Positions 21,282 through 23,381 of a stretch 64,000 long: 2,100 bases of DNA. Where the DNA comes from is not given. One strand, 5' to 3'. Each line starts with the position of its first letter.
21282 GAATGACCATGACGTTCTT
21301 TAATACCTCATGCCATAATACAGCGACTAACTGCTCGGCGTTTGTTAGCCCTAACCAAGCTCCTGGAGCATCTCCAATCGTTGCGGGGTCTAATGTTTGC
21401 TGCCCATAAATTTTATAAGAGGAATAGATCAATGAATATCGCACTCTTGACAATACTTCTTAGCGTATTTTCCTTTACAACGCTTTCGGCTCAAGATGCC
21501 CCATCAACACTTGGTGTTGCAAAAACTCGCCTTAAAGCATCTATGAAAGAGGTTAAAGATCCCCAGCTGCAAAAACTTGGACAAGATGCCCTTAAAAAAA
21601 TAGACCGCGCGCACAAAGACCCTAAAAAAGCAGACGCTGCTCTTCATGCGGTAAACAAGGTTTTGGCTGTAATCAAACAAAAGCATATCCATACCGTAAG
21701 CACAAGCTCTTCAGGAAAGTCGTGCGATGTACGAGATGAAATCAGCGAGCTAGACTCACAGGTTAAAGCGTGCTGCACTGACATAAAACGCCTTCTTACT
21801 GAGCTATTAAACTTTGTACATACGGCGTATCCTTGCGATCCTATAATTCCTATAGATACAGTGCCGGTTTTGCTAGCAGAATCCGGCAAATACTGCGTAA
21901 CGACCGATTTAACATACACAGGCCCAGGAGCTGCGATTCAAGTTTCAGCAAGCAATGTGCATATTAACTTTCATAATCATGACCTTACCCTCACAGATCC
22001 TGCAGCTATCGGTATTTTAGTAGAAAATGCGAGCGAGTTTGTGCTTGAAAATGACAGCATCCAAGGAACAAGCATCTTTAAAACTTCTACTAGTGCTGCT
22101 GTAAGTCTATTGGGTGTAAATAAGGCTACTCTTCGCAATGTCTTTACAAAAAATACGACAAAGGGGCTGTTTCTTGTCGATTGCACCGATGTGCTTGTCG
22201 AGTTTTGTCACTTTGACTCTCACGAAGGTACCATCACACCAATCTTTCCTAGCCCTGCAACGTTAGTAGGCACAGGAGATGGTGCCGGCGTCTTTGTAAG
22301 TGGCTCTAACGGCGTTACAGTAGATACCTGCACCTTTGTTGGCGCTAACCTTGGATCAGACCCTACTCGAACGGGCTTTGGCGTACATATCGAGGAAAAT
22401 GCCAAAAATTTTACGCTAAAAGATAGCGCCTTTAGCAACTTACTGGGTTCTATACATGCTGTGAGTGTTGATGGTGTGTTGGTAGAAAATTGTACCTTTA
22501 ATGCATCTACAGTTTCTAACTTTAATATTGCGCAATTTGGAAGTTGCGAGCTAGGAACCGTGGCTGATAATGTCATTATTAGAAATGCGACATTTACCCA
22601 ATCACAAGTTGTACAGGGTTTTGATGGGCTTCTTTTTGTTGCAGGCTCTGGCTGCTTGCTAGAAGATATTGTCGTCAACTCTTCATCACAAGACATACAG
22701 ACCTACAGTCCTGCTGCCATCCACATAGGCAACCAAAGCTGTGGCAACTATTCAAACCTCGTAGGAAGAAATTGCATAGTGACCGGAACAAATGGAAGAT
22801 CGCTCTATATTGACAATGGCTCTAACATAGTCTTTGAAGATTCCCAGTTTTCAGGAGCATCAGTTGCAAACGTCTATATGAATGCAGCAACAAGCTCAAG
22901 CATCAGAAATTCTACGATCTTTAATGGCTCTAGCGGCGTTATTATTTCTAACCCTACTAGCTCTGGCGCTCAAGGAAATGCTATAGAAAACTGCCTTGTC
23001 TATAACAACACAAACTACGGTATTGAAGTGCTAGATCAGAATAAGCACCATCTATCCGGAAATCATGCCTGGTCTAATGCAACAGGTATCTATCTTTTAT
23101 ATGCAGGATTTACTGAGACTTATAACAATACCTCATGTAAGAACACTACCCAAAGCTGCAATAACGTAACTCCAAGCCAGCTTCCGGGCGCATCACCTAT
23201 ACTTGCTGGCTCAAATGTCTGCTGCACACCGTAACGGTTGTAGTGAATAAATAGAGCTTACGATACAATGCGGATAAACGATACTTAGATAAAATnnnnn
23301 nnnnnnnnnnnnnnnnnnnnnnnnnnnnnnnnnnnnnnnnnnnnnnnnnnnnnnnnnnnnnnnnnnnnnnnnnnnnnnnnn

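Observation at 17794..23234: Tandem triplication of a secreted, cysteine-capped parallel beta-helix protein family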

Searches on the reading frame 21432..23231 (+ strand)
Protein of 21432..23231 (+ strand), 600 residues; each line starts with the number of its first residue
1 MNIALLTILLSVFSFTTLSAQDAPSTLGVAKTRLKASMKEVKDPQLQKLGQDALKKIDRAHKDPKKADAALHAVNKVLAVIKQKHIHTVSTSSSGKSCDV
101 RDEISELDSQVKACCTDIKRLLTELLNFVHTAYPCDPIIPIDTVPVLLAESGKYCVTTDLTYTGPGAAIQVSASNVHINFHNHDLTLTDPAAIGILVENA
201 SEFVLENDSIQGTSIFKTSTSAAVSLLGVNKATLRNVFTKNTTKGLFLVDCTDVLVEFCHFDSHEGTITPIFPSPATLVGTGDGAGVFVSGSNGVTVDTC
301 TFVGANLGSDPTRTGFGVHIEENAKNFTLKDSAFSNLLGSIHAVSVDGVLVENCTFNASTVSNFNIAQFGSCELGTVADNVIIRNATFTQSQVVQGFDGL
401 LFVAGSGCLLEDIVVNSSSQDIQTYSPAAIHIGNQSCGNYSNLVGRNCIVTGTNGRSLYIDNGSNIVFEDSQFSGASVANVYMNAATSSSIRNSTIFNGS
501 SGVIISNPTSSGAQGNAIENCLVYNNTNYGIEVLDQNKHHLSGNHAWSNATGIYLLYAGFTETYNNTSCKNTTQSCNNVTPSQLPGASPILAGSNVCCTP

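Call 4: search_protein_families(library=pfam, proteins=[window:21432-23231:+], max_evalue=1)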
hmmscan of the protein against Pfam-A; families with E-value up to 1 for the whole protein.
window:21432-23231:+ (600 aa): 3 families
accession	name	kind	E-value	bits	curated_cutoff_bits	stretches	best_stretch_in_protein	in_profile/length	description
PF13229.12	Beta_helix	-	3.5e-23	82.4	25.9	3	171-356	5-158/158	Right handed beta helix region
PF05048.19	NosD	-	4.9e-12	46.2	23.6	3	424-574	35-175/212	Periplasmic copper-binding protein (NosD)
PF02042.20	RWP-RK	-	0.37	11.2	29.3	0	18-39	13-34/49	RWP-RK domain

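Call 5: find_homologous_proteins(query=window:21432-23231:+, max_evalue=0.001)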
Query window:21432-23231:+ (600 aa): 23 proteins with E <= 0.001 among 8000 candidates.
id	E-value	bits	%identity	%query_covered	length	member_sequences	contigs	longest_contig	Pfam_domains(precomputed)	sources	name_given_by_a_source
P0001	0.0e+0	1330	100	100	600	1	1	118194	PF13229.13,PF05048.20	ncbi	-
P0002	9.6e-273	924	67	98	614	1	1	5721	PF13229.13,PF05048.20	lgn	-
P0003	1.7e-270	917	67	99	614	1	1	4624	PF13229.13,PF05048.20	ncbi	-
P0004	3.9e-182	625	51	97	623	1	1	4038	PF13229.13,PF05048.20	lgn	-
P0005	3.8e-171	589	46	99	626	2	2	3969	PF13229.13,PF05048.20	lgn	-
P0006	6.2e-169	582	49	99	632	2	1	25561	PF13229.13,PF05048.20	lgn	-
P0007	9.5e-169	581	48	100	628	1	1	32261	PF13229.13,PF05048.20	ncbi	-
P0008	2.4e-143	497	49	83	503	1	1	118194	PF13229.13,PF05048.20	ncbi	-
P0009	1.3e-141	491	49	85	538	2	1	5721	PF13229.13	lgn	-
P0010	7.2e-140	486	45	96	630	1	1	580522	PF13229.13,PF05048.20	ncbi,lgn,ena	-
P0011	8.5e-114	400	40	99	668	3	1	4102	PF13229.13,PF05048.20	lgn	-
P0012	4.4e-113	397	42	98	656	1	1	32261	PF13229.13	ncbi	-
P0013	2.7e-112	395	41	97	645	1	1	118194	PF13229.13,PF05048.20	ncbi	-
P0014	1.8e-107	379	39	99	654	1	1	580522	PF13229.13,PF05048.20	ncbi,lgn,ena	-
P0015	7.2e-105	370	41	98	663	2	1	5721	PF13229.13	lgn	-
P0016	9.5e-97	343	40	84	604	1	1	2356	PF13229.13,PF05048.20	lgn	-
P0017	4.5e-96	341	38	93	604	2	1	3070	PF13229.13,PF05048.20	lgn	-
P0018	2.9e-93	332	37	96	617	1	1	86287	PF13229.13,PF05048.20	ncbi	-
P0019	7.4e-91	324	38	93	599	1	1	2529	PF13229.13,PF05048.20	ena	-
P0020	8.6e-88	314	35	96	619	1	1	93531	PF13229.13,PF05048.20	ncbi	-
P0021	4.8e-74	268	33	97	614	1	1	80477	PF13229.13,PF05048.20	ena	-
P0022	4.7e-45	173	33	78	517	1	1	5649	PF13229.13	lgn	-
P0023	4.7e-17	80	28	62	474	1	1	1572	PF13229.13,PF05048.20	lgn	-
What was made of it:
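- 21432..23234 (+): B-type gene (paralog 3), 600 aa. Layout: signal peptide (aa 1-20), helical region (aa 27-89), Cys helix (C98, C114, C115, C135), beta-helix (aa 139-597), C-cap. 100% match to P0001 from an NCBI contig of 118 kb (call 5).
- A word-limited search of 5.8 billion proteins found 23 relatives (call 5).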

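Call 6: search_solved_structures(query=window:21432-23231:+, max_evalue=1)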
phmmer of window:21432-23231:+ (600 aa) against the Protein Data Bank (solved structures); distinct sequences matched with E-value up to 1: 0.
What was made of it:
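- Tried and rejected: PDB by sequence. phmmer gave no hit (call 6).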

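Call 8: find_related_loci(query=A2, collection=genome_contigs, flank=10000)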
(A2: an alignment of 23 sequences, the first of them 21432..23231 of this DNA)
Query A2 (600 aa) in genome_contigs; peptide patterns used: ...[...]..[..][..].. (x = any residue, [..] = any of these).
219 stretches matched a pattern; 18 encode a relative of the query (tblastn E <= 1e-3); 16 distinct loci.
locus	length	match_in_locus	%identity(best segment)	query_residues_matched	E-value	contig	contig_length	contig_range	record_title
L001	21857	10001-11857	48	2-600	0e+0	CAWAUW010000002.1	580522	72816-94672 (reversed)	MAG: uncultured Chlamydiales bacterium isolate MFD01213.bin.2.138 genome assembly, contig: contig_21720, whole genome sh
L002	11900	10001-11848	46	9-600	0e+0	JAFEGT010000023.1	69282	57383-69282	MAG: Verrucomicrobia bacterium isolate SZAS-7 VERR-AMP-4__23__length-69282, whole genome shotgun sequence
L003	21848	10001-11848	48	3-599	2e-169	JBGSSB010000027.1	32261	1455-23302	MAG: Chlamydiales bacterium isolate JTS-AC372 k141_1170463, whole genome shotgun sequence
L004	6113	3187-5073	41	16-600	1e-123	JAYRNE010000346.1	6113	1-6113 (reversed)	MAG: Chlamydiales bacterium isolate XM2_XAASGE4bin.20 k141_1143867, whole genome shotgun sequence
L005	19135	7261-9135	48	3-600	0e+0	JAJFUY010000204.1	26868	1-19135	MAG: Chlamydiales bacterium isolate bin.577 k141_4286627, whole genome shotgun sequence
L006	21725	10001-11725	43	39-599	2e-118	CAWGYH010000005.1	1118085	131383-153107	MAG: uncultured Chlamydiales bacterium isolate MFD01716.bin.1.202 genome assembly, contig: contig_21869, whole genome sh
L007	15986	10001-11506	39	97-600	2e-123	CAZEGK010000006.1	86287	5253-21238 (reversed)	MAG TPA_asm: uncultured bacterium isolate SRP262948_co1_167 genome assembly, contig: NODE_288_length_86287_cov_15.073569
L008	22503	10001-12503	38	115-600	9e-96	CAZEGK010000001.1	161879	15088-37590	MAG TPA_asm: uncultured bacterium isolate SRP262948_co1_167 genome assembly, contig: NODE_85_length_161879_cov_15.385351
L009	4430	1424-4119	38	71-599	4e-93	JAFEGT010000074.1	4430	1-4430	MAG: Verrucomicrobia bacterium isolate SZAS-7 VERR-AMP-4__74__length-4430, whole genome shotgun sequence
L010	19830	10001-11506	39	97-600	1e-114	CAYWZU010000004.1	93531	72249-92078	MAG TPA_asm: uncultured bacterium isolate SRP262948_co1_5 genome assembly, contig: NODE_254_length_93531_cov_7.554934, w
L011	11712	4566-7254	36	72-600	5e-90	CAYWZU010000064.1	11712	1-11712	MAG TPA_asm: uncultured bacterium isolate SRP262948_co1_5 genome assembly, contig: NODE_5635_length_11712_cov_8.490950,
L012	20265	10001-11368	38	135-598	8e-73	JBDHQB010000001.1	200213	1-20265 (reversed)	MAG: Parachlamydiaceae bacterium isolate AS-MESO-OLR.10 NODE_107_length_200213_cov_12.269442, whole genome shotgun seque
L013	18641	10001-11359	38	115-600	4e-90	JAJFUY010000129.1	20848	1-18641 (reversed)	MAG: Chlamydiales bacterium isolate bin.577 k141_2174816, whole genome shotgun sequence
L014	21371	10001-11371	34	141-599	2e-55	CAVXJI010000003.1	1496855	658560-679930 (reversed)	MAG: uncultured bacterium isolate MFD04492.bin.2.122 genome assembly, contig: contig_24057, whole genome shotgun sequenc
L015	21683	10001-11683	26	99-598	2e-46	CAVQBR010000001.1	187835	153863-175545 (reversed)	MAG: uncultured bacterium isolate MFD01188.bin.1.19 genome assembly, contig: contig_10878, whole genome shotgun sequence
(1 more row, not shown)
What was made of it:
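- All 16 genome loci come from uncultured MAGs labelled Chlamydiales, Parachlamydiaceae, 'Verrucomicrobia bacterium' or 'uncultured bacterium' (call 8).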

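Call 16: search_protein_families(library=ncbifam, proteins=[window:21432-23231:+], max_evalue=1)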
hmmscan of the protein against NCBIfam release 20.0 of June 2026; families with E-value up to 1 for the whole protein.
window:21432-23231:+ (600 aa): 3 families
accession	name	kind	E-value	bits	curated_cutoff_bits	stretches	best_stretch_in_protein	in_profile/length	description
TIGR04247.1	NosD_copper_fam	subfamily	1.9e-05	23.4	300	2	185-250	91-156/377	nitrous oxide reductase family maturation protein NosD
TIGR03805.1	beta_helix_1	subfamily_domain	0.0053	15.9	141.5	1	457-520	109-172/314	parallel beta-helix domain-containing protein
TIGR04558.1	SoxH_rel_PQQ_1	hypoth_equivalog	0.08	12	300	1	482-551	24-95/285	quinoprotein relay system zinc metallohydrolase 1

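Call 19: predict_structure(alignment_id=A2)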
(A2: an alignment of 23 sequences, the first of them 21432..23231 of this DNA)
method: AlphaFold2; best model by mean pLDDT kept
length: 600 residues; sequences in the alignment: 23
mean_pLDDT: 84.8   pTM: 0.75
mean pLDDT of the five models: 84.8, 84.4, 82.8, 81.8, 80.5
residues with pLDDT >= 90: 351; 70-90: 166; 50-70: 25; < 50: 58
segments of 3 or more residues with pLDDT < 50: 1-24, 86-105, 132-136, 272-279
pLDDT, mean of each block of 10 residues (from residue 1): 37 33 59 78 77 82 73 75 55 34 49 75 65 56 95 92 97 94 93 97 94 93 98 97 98 97 87 47 90 97 86 90 96 94 96 95 88 90 98 88 96 95 88 87 98 95 96 97 95 98 88 88 98 92 97 92 92 94 80 87
secondary structure, 60 per line:
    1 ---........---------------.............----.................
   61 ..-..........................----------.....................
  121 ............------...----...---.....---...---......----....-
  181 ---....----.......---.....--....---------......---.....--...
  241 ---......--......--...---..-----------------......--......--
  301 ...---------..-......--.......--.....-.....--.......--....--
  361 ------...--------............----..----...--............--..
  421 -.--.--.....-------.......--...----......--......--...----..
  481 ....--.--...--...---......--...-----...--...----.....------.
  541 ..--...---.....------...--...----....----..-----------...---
elements in order: H4-11 H27-39 H44-62 H64-89 H100-132 E139-141 E146-148 E152-156 E160-162 E166-171 E176-179 E184-187 E192-198 E202-206 E209-212 E222-227 E231-235 E238-240 E244-249 E252-257 E260-262 E285-290 E293-298 E301-303 E316-321 E324-330 E333-337 E339-343 E346-352 E355-358 E367-369 E378-389 E400-402 E405-416 E428-432 E440-446 E449-451 E456-461 E464-469 E472-474 E479-484 E490-492 E495-497 E501-506 E517-519 E522-524 E529-533 E540-542 E545-547 E551-555 E562-564 E567-569 E574-577 E595-597
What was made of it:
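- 21432..23234 (+): AlphaFold2 pLDDT 84.8, pTM 0.75 (call 19).
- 23127..23231 (+): C-terminal cap of paralog 3 (aa 566-600: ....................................). Inferred disulfides are C569-C598 and C576-C597. The equivalent caps end at 19779 in paralog 1 and 21406 in paralog 2. Model strands 567-569, 574-577 and 595-597 (call 19).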

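Call 21: fold_search(model_id=the predicted structure, library=pdb)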
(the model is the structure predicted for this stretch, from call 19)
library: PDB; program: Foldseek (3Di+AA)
matches with E <= 10: 433; with E <= 0.001: 92
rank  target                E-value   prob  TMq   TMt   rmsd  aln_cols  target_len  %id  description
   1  2pyg_B                2.7e-06  1.00  0.26  0.38  13.2       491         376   11  Azotobacter vinelandii Mannuronan C-5 epimerase AlgE4 A-module (released 2008-05-27)
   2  4ozy                  3.3e-06  1.00  0.28  0.37  10.1       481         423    8  Crystal Structure of the periplasmic alginate epimerase AlgG T265N mutant (released 2015-03-04)
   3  9k4a_A                3.5e-06  1.00  0.45  0.41   9.1       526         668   12  Cryo-EM structure of depolymerase S2-4 from Klebsiella phage K64-1 (released 2026-03-25)
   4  4xlh                  6.3e-06  1.00  0.35  0.35  10.9       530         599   11  Tailspike protein double mutant D339A/E372A of E. coli bacteriophage HK620 (released 2016-01-20)
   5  2x6y_A                6.5e-06  1.00  0.35  0.35  11.2       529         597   12  Tailspike protein mutant D339A of E.coli bacteriophage HK620 in complex with hexasaccharide (released 2011-03-02)
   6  6f7d                  6.5e-06  1.00  0.22  0.24  12.4       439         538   12  Crystal structure of Dettilon tailspike protein (gp208) (released 2018-12-19)
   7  6nw9_B                7.1e-06  1.00  0.33  0.32  11.2       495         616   11  CRYSTAL STRUCTURE OF A TAILSPIKE PROTEIN 3 (TSP3, ORF212) FROM ESCHERICHIA COLI O157:H7 BACTERIOPHAGE CBA120 (released 2019-06-05)
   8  6g0x_A                7.5e-06  1.00  0.33  0.33  11.4       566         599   11  TAILSPIKE PROTEIN OF E. COLI BACTERIOPHAGE HK620 IN COMPLEX WITH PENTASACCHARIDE (released 2018-04-04)
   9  7xz9_A                8.5e-06  1.00  0.31  0.40  10.1       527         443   13  Mutant (E236A) of the N-terminal domain of fucoidan lyase FdlA (released 2022-09-28)
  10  2x6w_A                8.9e-06  1.00  0.37  0.37  10.4       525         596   11  Tailspike protein mutant E372Q of E.coli bacteriophage HK620 in complex with hexasaccharide (released 2011-03-02)
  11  4nk6                  8.9e-06  1.00  0.29  0.38  10.0       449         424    8  Crystal Structure of the periplasmic alginate epimerase AlgG (released 2014-01-15)
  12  4ozz                  9.8e-06  1.00  0.29  0.38   9.0       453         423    8  Crystal Structure of the periplasmic alginate epimerase AlgG T265N T268M double mutant (released 2015-03-04)
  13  7xzd_A                9.8e-06  1.00  0.21  0.26  13.3       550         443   12  Mutant (F179A) of the N-terminal domain of fucoidan lyase FdlA (released 2022-09-28)
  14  2x6x_A                1.0e-05  1.00  0.36  0.36  10.0       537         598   12  Tailspike protein mutant D339N of E.coli bacteriophage HK620 in complex with hexasaccharide (released 2011-03-02)
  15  7xzf_A                1.1e-05  1.00  0.31  0.40   9.9       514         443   13  Wild type of the N-terminal domain of fucoidan lyase FdlA (released 2022-09-28)
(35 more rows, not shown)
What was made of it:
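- On Pfam Beta_helix (PF13229) / PbH1 right-handed parallel beta-helix superfamily: All top Foldseek PDB matches (50 listed; 92 at E<=0.001) are beta-helix proteins (call 21).
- The best structural neighbours are carbohydrate-active enzymes (call 21). The top PDB fold matches are AlgE4/AlgG epimerases, phage tailspike depolymerases, fucoidan lyase and GH87 glucanase (call 21). Fold matches are weak and generic (TM 0.2-0.45, E about 1e-6; call 21).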

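Call 27: search_protein_representatives(alignment_id=A2)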
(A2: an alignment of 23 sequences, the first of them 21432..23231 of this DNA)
Query: 23 sequences, 623 profile positions. Proteins with E-value up to 0.001 (for the whole library): 23342; up to 1e-10: 3783; up to 1e-30: 318. The best 150 are listed.
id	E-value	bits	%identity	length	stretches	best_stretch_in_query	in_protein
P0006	3.5e-262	887.7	-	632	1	1-622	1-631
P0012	9.3e-259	876.3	-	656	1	1-622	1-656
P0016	4.7e-233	791.4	-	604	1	10-622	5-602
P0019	5.5e-226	768.1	-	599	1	6-622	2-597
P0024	8.2e-218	741.1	-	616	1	8-621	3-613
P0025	8.4e-217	737.7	-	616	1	6-621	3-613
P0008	2.8e-216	736.0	-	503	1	121-620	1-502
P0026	1.1e-200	684.5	-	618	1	7-620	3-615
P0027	2.0e-182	624.2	-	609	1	7-621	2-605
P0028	3.5e-167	573.9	-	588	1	10-622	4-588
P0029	5.1e-163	560.1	-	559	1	102-620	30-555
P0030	1.1e-158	545.8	-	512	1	132-621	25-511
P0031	1.7e-150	518.7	-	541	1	152-620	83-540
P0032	1.1e-147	509.5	-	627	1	31-622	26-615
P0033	1.9e-143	495.4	-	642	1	11-622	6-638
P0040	6.9e-133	460.6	-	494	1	145-622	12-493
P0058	3.8e-93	329.3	-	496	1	155-619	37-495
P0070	2.8e-84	300.0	-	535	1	153-619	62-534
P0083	4.8e-78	279.4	-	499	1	134-618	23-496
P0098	4.0e-69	249.9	-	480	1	150-619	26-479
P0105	3.9e-66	240.1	-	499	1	169-620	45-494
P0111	4.8e-63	229.9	-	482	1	162-618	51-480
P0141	7.3e-52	192.9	-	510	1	156-618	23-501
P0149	2.0e-50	188.2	-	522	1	147-622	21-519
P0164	3.5e-48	180.8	-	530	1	154-618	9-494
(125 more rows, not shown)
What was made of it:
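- An exhaustive profile search found 318 representatives at E<=1e-30 (call 27).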

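Call 29: list_cluster_members(proteins=[P0058, P0098, P0111, P0141, P0083, P0070, P0105, P0164, P0149, P0040])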
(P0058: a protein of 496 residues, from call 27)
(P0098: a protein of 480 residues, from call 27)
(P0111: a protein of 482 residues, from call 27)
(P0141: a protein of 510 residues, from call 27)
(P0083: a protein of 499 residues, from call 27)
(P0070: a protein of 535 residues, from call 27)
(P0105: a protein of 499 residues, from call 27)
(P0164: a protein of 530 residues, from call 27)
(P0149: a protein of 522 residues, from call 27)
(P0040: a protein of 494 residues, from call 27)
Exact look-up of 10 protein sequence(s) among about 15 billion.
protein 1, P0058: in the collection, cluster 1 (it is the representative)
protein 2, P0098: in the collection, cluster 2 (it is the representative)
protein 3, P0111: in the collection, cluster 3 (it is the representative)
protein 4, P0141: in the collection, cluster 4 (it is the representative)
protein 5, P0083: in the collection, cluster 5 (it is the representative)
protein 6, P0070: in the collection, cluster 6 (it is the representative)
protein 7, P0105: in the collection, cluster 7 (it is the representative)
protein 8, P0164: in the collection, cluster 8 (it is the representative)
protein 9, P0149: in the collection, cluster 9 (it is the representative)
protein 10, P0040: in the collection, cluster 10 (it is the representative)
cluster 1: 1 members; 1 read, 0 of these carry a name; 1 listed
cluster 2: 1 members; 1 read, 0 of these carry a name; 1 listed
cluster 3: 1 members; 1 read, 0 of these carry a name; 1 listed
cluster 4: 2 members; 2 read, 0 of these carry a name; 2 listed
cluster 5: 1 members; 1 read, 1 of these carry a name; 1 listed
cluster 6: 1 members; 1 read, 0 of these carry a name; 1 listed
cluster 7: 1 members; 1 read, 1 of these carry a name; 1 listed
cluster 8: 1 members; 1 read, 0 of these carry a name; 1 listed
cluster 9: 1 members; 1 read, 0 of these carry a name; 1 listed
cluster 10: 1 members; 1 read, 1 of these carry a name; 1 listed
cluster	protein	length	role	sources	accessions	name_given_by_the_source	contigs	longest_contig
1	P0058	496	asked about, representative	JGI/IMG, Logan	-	-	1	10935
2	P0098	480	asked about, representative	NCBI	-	-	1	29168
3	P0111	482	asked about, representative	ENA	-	-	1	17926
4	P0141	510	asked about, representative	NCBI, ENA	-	-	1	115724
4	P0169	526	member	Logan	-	-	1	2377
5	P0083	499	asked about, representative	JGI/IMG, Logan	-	parallel beta-helix repeat protein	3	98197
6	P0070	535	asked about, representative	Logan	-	-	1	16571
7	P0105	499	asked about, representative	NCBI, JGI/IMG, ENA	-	parallel beta-helix repeat protein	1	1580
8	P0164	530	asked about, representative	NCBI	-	-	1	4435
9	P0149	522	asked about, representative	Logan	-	-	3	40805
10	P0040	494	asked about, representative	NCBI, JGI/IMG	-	hypothetical protein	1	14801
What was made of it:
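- Tried and rejected: It gave no organism names (call 29).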
